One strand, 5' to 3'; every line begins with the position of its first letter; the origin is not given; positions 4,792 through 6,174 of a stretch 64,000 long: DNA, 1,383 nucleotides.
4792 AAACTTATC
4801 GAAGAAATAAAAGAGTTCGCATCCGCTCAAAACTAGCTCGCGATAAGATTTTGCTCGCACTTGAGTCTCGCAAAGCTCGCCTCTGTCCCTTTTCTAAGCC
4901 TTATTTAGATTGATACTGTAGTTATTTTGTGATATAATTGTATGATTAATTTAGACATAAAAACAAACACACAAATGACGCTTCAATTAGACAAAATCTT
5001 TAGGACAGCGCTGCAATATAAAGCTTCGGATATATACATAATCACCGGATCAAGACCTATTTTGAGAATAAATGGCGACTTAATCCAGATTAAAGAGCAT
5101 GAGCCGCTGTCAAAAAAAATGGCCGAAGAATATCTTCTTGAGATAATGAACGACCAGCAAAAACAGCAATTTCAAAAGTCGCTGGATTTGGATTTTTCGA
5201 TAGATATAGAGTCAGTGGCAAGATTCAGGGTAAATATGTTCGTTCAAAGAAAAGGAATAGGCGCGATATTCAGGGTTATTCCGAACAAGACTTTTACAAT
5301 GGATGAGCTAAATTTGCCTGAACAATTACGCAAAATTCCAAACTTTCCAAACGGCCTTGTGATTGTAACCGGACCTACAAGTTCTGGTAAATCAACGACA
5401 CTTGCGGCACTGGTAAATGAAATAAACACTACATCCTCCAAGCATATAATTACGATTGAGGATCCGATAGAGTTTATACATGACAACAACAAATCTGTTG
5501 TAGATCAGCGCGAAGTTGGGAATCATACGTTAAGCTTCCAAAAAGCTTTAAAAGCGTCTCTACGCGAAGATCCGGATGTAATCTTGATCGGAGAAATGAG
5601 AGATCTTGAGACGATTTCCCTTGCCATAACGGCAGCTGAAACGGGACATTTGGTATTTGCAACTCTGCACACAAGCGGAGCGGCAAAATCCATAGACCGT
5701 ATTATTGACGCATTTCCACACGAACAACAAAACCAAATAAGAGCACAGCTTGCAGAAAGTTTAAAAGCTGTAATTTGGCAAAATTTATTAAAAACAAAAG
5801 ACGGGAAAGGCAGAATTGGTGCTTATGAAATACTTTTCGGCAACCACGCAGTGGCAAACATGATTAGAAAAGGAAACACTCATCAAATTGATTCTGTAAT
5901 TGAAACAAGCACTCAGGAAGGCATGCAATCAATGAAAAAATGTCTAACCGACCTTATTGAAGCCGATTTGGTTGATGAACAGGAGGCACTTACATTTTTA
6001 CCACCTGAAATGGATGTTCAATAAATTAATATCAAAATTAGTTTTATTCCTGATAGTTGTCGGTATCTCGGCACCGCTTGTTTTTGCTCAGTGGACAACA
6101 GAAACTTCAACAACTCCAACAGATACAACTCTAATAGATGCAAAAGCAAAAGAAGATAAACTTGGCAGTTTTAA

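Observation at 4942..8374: PilT retraction ATPase forms one operon-like block with five tandem TrbC/VirB2-like (T4SS-pilin-like) genes, with no T4SS machinery nearby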

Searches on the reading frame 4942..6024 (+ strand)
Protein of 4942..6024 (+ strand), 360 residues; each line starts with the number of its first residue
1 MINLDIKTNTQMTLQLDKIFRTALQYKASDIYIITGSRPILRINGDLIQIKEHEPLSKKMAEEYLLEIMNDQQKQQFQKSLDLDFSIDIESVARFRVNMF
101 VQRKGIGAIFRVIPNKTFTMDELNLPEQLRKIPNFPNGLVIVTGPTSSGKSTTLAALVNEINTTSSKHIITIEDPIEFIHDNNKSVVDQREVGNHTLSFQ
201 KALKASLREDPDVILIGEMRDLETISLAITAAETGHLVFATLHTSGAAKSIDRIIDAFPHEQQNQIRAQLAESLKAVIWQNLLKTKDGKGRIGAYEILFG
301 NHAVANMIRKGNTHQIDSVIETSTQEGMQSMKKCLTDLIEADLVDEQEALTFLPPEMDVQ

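Call 3: search_protein_families(library=pfam, proteins=[window:4942-6024:+], max_evalue=1)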
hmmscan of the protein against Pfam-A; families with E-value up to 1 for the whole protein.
window:4942-6024:+ (360 aa): 22 families
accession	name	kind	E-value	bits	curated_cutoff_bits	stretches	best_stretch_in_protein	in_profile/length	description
PF00437.27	T2SSE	-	1.2e-49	169.4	24.9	1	15-290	11-285/370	Type II/IV secretion system protein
PF25199.1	nSTAND_NTPase5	-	0.00082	19.7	34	1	136-186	40-90/145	Novel STAND NTPase 5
PF13173.12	AAA_14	-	0.0022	18.4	27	1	138-188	3-50/129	AAA domain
PF13401.12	AAA_22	-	0.0039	17.9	27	1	137-173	5-40/130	AAA domain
PF09818.15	ABC_ATPase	-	0.0041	16.6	23.2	1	135-161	77-103/283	P-loop domain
PF00265.24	TK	-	0.0053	17.1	20.6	1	139-255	3-124/176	Thymidine kinase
PF13191.12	AAA_16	-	0.0058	17.6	32.6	1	138-164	25-51/167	AAA ATPase domain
PF13555.12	AAA_29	-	0.0067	16.6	27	1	135-157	20-42/61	P-loop containing region of AAA domain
PF01926.29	MMR_HSR1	-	0.0077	16.8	21.9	1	140-183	2-45/113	50S ribosome-binding GTPase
PF20720.3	nSTAND3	-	0.0093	16.1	27.2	1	137-182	17-64/155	Novel STAND NTPase 3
PF00350.29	Dynamin_N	-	0.011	16.2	27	1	140-187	1-47/168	Dynamin family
PF08433.16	KTI12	-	0.011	15.7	22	1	139-196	3-57/271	Chromatin associated protein KTI12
PF13521.12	AAA_28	-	0.013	16.2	27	1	140-164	2-26/164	AAA domain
PF00004.35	AAA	-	0.018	16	21.2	1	140-222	1-69/131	ATPase family associated with various cellular activities (AAA)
PF01580.24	FtsK_SpoIIIE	-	0.021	14.7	24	1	109-162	22-64/221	FtsK/SpoIIIE family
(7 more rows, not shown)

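Call 13: find_related_loci(query=window:4942-6021:+, collection=genome_contigs, flank=10000)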
Query window:4942-6021:+ (360 aa) in genome_contigs; peptide patterns used: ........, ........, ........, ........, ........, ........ (x = any residue, [..] = any of these).
600 stretches matched a pattern (row limit reached: there are more); 596 encode a relative of the query (tblastn E <= 1e-3); the best 80 are kept; 80 distinct loci.
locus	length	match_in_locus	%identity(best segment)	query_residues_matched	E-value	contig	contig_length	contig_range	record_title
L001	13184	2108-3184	89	1-359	0e+0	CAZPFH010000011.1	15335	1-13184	MAG TPA_asm: uncultured Candidatus Peribacteria bacterium isolate SRP332253_co1_95 genome assembly, contig: NODE_6471_le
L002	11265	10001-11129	85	11-359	0e+0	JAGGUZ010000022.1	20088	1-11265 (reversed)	MAG: bacterium isolate AUK087 PB_MBMC_041_c_000000000016, whole genome shotgun sequence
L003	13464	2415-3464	81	9-358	0e+0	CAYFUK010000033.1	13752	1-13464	MAG TPA_asm: uncultured Candidatus Peribacteria bacterium isolate ERP107533_co1_54 genome assembly, contig: NODE_4054_le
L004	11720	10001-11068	81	3-358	0e+0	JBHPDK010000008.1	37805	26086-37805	Patescibacteria group bacterium isolate SAG AM-311-A13 NODE_8_length_37805_cov_31.206543, whole genome shotgun sequence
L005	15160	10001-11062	65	5-358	1e-164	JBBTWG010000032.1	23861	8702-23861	MAG: Patescibacteria group bacterium isolate H41-bin255_1 H41_bin255_1_000000000032, whole genome shotgun sequence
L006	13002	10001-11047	66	10-358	8e-162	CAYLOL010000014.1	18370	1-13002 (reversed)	MAG TPA_asm: uncultured Candidatus Peribacteria bacterium isolate SRP191223_co1_83 genome assembly, contig: NODE_2914_le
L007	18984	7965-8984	60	14-353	3e-141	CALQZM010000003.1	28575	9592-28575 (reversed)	MAG: Candidatus Peribacteria bacterium isolate CH-Oct18-39 genome assembly, contig: CH-Oct18-C1670, whole genome shotgun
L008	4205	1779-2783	51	15-349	2e-117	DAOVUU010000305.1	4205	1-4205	MAG TPA_asm: Desulfobulbaceae bacterium isolate CSMAG_1687 CSMAG_1687_k141_169981_length_4205_cov_16.6388, whole genome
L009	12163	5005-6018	52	15-353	3e-115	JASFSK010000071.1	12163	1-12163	MAG: Desulfobacterales bacterium isolate D1103S02metaG_Bin_146 D1103S02metaG_FD_scaffold_730_c1, whole genome shotgun se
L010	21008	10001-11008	51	14-350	1e-113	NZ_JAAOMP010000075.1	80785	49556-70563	Acidithiobacillus sulfurivorans strain RW2 Contig75, whole genome shotgun sequence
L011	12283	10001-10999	51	16-349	4e-113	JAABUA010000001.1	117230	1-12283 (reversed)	MAG: Desulfobacteraceae bacterium isolate S25.Bin074 NODE_1_length_117230_cov_6.57687, whole genome shotgun sequence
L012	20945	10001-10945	53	24-339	3e-113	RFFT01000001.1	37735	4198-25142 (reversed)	MAG: Zetaproteobacteria bacterium isolate J005 k99_2485, whole genome shotgun sequence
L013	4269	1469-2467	52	16-349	1e-114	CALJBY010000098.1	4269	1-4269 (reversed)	MAG: uncultured bacterium isolate N4_Bin_METABAT__17_1_1 genome assembly, contig: c_000001126923, whole genome shotgun s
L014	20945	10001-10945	54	24-340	5e-113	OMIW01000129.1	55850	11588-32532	Proteobacteria bacterium isolate AM_0729 genome assembly, contig: AM_0729_129, whole genome shotgun sequence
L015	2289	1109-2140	49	7-350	6e-118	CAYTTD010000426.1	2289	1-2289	MAG TPA_asm: uncultured Gaiellales bacterium isolate SRP300315_co1_32 genome assembly, contig: NODE_21031_length_2289_co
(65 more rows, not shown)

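Call 47: search_protein_families(library=ncbifam, proteins=[window:4975-6024:+], max_evalue=0.01)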
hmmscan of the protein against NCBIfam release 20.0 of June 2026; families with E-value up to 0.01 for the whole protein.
window:4975-6024:+ (349 aa): 17 families
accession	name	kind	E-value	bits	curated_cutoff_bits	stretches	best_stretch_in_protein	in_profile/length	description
TIGR01420.1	pilT_fam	subfamily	3.7e-136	453.9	319.1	1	5-340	2-336/343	PilT/PilU family type 4a pilus ATPase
TIGR02524.1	dot_icm_DotB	equivalog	2.2e-48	165.3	463.3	1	5-326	6-338/358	Dot/Icm type IV secretion system ATPase DotB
TIGR02525.1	plasmid_TraJ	equivalog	7.2e-44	150.2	368.3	1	81-342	99-367/372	plasmid transfer ATPase TraJ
TIGR02533.1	type_II_gspE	equivalog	5.4e-42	144.1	630.25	1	114-246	231-359/486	type II secretion system ATPase GspE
NF041000.1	ATPase_ComGA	equivalog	1.6e-41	142.1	300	1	7-273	2-266/267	competence type IV pilus ATPase ComGA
NF007755.0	PRK10436.1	equivalog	2.7e-41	141.7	617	1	5-273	89-356/465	type II secretion system protein GspE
TIGR02538.1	type_IV_pilB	equivalog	7.7e-41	140.3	675.65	1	6-245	186-431/564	type IV-A pilus assembly ATPase PilB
NF053534.1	T4PilAsmATPsTfpB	equivalog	1.2e-36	126.3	850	1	116-245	326-451/584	type IV pilus assembly ATPase TfpB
NF058587.1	archaellum_moto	equivalog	5.5e-18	65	550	1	129-244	278-394/527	archaellum flagellar ATPase motor FlaI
TIGR02782.1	TrbB_P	equivalog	1.4e-17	64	304.55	1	129-268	139-277/303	P-type conjugative transfer ATPase TrbB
TIGR02788.1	VirB11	equivalog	2.3e-16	59.7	249.95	1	129-262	147-283/308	P-type DNA transfer ATPase VirB11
NF010469.0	PRK13894.1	subfamily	3.1e-13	49.7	508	1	129-268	152-291/320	conjugal transfer ATPase TrbB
TIGR03819.1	heli_sec_ATPase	hypoth_equivalog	1.5e-12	47.4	373.15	1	129-268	181-324/340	TadA family conjugal transfer-associated ATPase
NF010475.0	PRK13900.1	equivalog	4.9e-11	42.3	389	1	129-243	163-279/333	type IV secretion system ATPase VirB11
NF010407.0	PRK13833.1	subfamily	9.2e-11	41.7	499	1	129-267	147-283/323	conjugal transfer protein TrbB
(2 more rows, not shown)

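Call 56: find_related_loci(query=window:4975-6021:+, collection=metagenome_contigs, flank=10000)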
Query window:4975-6021:+ (349 aa) in metagenome_contigs; peptide patterns used: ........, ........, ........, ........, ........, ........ (x = any residue, [..] = any of these).
220 stretches matched a pattern; 39 encode a relative of the query (tblastn E <= 1e-3); 39 distinct loci.
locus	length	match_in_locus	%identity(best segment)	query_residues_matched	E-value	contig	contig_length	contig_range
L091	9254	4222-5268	99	1-349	0e+0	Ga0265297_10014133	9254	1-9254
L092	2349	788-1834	97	1-349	0e+0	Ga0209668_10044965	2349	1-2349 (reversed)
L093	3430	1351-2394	92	1-348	0e+0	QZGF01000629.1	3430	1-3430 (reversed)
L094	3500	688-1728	91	1-347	0e+0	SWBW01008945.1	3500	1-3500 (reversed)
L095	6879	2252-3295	82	1-348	0e+0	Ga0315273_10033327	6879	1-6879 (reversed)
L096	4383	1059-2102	82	1-348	0e+0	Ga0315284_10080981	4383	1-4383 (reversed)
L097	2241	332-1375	79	1-348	0e+0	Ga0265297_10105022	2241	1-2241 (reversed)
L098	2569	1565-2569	79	1-335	0e+0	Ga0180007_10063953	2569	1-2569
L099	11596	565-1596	69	4-347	2e-171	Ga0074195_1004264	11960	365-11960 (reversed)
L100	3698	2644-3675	70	4-347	6e-178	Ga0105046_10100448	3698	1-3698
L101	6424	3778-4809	68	4-347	1e-171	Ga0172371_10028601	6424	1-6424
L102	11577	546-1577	68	4-347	2e-170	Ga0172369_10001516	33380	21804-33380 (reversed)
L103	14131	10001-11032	68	4-347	2e-170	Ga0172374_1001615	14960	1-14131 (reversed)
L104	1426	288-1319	68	4-347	0e+0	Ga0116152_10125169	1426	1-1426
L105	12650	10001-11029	69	4-346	1e-165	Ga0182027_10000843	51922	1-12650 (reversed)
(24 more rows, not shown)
